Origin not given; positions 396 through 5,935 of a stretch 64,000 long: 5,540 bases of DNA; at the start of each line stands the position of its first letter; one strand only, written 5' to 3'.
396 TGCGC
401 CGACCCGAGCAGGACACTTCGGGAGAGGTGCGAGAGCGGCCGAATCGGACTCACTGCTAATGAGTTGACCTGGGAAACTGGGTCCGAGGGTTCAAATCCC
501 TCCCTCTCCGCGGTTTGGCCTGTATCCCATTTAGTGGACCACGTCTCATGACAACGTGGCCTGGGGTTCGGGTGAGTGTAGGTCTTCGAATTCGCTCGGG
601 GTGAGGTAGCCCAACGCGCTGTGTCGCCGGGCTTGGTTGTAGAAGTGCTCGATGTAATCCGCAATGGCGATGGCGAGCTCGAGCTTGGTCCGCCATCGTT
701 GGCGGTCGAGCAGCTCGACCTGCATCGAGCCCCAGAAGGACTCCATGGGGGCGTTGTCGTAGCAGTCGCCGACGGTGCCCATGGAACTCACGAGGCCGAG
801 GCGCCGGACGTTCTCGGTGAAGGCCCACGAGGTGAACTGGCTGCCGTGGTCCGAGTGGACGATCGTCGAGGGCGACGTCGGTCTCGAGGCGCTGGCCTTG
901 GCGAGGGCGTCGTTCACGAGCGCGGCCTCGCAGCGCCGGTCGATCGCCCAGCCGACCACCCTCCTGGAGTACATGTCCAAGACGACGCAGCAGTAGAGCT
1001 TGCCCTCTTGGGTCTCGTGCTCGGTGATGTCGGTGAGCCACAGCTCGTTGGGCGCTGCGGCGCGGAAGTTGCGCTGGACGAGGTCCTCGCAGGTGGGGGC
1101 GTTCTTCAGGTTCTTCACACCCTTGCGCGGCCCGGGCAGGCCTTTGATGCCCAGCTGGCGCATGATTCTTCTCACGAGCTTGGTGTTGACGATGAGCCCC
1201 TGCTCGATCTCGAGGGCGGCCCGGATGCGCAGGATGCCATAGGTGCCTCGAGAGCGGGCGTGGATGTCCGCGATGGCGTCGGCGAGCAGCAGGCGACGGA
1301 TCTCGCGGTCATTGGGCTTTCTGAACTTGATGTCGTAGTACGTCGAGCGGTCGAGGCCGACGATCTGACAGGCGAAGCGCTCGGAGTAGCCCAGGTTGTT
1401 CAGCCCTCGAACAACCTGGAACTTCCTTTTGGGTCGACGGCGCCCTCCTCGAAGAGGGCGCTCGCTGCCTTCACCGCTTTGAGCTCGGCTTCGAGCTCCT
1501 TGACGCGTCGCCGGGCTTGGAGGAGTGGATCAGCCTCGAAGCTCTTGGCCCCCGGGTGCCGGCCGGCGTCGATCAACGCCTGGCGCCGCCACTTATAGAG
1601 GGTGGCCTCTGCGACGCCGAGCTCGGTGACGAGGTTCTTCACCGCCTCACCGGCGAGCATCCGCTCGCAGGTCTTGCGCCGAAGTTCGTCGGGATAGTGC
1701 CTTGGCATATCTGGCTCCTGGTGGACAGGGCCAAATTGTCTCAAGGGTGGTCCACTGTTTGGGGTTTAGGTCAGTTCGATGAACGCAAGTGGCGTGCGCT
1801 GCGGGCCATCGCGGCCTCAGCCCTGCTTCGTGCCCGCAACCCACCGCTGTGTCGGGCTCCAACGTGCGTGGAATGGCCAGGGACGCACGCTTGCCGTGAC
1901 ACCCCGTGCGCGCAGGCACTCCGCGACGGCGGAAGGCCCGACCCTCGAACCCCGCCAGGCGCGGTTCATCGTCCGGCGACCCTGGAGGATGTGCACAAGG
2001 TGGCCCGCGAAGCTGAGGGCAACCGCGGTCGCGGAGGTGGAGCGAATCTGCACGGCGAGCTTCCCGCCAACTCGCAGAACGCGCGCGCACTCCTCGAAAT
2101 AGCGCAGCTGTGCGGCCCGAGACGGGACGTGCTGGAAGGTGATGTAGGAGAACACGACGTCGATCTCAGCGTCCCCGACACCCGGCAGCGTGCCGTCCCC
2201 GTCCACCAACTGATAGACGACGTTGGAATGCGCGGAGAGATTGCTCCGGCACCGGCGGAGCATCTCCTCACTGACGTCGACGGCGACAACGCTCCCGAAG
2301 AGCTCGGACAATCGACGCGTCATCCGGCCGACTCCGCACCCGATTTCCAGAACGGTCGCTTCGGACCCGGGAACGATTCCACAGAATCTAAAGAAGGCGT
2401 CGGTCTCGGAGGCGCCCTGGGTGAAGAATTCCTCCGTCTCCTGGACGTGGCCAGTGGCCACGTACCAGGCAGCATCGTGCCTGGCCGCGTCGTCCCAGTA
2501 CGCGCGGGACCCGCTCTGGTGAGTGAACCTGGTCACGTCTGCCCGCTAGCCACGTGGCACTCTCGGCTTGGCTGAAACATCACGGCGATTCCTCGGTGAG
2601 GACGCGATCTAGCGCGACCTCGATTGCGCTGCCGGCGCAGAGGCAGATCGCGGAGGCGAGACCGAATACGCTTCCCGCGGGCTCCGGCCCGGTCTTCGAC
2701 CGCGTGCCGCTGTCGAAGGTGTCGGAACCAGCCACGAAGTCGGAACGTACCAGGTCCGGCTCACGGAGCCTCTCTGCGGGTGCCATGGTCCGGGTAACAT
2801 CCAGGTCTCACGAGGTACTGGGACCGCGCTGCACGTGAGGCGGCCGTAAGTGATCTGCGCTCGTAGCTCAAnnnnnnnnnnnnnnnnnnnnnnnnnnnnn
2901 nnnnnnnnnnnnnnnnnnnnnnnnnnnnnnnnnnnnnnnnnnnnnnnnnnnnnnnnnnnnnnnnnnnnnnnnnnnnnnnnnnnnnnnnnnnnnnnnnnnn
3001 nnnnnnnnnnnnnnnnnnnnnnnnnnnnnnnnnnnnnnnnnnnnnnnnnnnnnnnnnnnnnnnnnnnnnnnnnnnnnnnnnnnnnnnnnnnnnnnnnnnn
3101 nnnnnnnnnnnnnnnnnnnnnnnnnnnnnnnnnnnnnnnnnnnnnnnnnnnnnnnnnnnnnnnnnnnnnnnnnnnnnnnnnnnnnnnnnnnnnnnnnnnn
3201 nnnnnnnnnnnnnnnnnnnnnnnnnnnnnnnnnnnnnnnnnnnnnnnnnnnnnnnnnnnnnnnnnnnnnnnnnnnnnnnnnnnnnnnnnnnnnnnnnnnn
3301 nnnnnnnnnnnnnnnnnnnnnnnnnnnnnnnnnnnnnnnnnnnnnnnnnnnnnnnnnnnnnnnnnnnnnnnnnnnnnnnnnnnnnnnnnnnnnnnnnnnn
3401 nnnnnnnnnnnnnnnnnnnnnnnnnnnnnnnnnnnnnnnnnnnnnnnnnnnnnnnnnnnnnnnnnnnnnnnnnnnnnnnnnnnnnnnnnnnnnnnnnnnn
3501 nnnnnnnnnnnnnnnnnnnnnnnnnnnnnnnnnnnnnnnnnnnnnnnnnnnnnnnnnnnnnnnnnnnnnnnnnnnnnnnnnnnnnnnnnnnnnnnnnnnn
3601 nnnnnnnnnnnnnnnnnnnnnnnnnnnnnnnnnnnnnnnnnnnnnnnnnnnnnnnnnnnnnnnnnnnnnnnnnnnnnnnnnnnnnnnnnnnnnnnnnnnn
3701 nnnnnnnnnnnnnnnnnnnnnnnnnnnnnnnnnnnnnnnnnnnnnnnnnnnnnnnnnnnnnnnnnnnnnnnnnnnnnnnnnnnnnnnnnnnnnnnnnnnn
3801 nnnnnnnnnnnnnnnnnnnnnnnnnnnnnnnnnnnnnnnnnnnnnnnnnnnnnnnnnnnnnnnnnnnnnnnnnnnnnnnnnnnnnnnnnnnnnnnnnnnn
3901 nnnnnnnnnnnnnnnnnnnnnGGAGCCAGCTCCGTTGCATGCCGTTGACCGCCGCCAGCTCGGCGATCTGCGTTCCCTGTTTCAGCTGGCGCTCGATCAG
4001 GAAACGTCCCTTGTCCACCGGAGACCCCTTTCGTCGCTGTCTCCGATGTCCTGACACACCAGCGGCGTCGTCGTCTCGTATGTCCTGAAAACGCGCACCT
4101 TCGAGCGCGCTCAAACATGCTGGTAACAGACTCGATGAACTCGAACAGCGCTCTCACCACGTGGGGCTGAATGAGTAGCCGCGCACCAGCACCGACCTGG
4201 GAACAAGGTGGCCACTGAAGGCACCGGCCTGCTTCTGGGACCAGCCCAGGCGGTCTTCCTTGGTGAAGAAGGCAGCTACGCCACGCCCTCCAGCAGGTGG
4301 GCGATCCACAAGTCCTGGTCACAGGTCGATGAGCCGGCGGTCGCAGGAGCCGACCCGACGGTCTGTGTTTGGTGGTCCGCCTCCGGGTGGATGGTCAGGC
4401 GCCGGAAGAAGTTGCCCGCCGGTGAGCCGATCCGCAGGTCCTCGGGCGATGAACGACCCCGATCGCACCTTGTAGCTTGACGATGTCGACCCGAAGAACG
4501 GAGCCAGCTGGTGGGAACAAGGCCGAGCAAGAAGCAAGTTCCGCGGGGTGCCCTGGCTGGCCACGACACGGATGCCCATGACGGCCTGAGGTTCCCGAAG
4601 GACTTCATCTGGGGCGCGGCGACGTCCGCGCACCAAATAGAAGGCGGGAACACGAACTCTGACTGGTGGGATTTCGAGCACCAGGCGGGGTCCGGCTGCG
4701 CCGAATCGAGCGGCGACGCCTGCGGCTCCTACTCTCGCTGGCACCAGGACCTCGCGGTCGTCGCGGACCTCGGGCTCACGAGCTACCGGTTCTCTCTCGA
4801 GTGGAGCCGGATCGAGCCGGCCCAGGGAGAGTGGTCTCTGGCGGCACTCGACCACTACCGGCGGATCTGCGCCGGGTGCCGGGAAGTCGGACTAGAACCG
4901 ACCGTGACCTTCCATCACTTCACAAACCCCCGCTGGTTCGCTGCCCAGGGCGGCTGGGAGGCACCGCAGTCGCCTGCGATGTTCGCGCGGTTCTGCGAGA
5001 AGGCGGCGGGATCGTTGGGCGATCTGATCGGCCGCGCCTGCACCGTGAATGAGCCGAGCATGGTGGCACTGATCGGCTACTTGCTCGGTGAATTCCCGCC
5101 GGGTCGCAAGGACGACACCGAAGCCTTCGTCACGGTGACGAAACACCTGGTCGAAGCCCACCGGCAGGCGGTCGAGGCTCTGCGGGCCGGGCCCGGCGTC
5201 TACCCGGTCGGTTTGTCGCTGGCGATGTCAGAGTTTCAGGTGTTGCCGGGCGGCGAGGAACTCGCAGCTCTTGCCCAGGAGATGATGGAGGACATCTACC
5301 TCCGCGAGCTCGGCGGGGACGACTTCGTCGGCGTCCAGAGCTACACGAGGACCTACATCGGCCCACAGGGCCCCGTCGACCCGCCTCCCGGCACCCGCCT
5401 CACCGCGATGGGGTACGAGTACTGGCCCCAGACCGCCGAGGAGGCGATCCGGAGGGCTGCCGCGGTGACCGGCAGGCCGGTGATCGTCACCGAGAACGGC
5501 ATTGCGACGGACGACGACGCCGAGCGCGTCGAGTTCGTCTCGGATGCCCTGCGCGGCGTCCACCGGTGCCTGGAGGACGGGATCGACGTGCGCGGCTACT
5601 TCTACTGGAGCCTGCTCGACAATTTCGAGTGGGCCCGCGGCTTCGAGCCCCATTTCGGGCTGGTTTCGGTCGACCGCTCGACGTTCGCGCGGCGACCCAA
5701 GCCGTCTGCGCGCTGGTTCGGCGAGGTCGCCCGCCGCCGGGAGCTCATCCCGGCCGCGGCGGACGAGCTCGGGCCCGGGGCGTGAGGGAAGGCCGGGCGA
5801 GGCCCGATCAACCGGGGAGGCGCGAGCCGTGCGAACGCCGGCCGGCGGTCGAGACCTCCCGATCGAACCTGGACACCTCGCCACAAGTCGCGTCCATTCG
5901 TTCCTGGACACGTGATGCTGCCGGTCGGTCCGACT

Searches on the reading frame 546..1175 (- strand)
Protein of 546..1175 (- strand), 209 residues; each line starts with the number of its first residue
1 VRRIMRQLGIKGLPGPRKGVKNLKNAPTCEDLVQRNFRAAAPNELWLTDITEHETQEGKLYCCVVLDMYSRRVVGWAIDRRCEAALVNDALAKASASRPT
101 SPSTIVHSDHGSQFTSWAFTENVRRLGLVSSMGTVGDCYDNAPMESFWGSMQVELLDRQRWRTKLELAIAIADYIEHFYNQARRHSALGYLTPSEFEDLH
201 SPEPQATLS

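Call 6: search_protein_families(library=pfam, max_evalue=1, proteins=[window:546-1175:-])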
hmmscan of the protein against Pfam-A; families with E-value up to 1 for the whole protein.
window:546-1175:- (209 aa): 4 families
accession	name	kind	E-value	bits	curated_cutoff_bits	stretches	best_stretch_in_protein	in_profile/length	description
PF00665.32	rve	-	9.4e-23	80.8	32.6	1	40-138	2-102/102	Integrase core domain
PF13683.12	rve_3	-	2.4e-14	53.2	26.5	1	131-193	6-67/67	Integrase core domain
PF13333.12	rve_2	-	1.3e-11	44.8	22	1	145-198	1-53/56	Integrase core domain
PF24764.1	rva_4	-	0.023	14.9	26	1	37-156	2-117/194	Integrase core domain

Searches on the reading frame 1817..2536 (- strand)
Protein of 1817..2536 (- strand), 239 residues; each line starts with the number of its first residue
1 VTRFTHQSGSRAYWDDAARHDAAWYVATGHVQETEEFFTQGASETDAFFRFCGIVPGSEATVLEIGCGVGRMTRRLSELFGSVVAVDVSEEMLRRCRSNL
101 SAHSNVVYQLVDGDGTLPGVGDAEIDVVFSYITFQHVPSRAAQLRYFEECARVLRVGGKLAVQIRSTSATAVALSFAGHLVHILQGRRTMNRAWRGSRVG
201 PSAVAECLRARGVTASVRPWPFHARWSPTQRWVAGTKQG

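Call 6: search_protein_families(library=pfam, max_evalue=1, proteins=[window:1817-2536:-])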
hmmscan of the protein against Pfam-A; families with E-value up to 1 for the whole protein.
window:1817-2536:- (239 aa): 20 families
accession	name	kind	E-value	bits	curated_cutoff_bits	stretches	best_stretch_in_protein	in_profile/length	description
PF08241.18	Methyltransf_11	-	4e-20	72.7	21.2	1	63-161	1-94/95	Methyltransferase domain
PF13649.12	Methyltransf_25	-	5.9e-19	69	27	1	62-158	1-97/97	Methyltransferase domain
PF08242.18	Methyltransf_12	-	1.1e-13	52.1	30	1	63-160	1-98/98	Methyltransferase domain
PF13847.12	Methyltransf_31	-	1e-11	45.2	27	1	58-163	3-110/145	Methyltransferase domain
PF13489.12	Methyltransf_23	-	1.8e-07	31.5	27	1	57-176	21-124/164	Methyltransferase domain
PF02353.26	CMAS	-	6.3e-07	29.4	27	1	55-164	61-166/273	Mycolic acid cyclopropane synthetase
PF01209.24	Ubie_methyltran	-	9e-07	28.9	20.1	1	60-166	49-155/233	ubiE/COQ5 methyltransferase family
PF00398.26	RrnaAD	-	1e-05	25.2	24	1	59-107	31-79/263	Ribosomal RNA adenine dimethylase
PF01135.25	PCMT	-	1.8e-05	25.1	20.3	1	59-139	74-157/210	Protein-L-isoaspartate(D-aspartate) O-methyltransferase (PCMT)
PF05175.20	MTS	-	3.2e-05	24.1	23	1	60-167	33-143/170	Methyltransferase small domain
PF05401.17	NodS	-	3.7e-05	24.1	24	1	57-111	42-96/201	Nodulation protein S (NodS)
PF05891.18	Methyltransf_PK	-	0.00016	21.8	27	1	59-163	56-160/218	AdoMet dependent proline di-methyltransferase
PF01564.23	Spermine_synth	-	0.0002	21.4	22.9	1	60-169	20-137/186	Spermine/spermidine synthase domain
PF05219.18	DREV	-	0.0063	16.1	26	1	59-97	95-133/265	DREV methyltransferase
PF02390.23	Methyltransf_4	-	0.016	15.1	24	1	60-161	3-114/173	Putative methyltransferase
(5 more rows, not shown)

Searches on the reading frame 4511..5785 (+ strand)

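Call 6: search_protein_families(library=pfam, max_evalue=1, proteins=[window:4511-5785:+])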
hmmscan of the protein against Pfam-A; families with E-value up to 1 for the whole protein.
window:4511-5785:+ (424 aa): 2 families
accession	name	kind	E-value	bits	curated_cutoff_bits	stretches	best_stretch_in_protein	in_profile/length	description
PF00232.24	Glyco_hydro_1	-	1.9e-76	257.8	22.6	2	27-245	4-228/453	Glycosyl hydrolase family 1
PF02449.21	Glyco_hydro_42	-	0.16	11.8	21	1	75-116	10-52/376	Beta-galactosidase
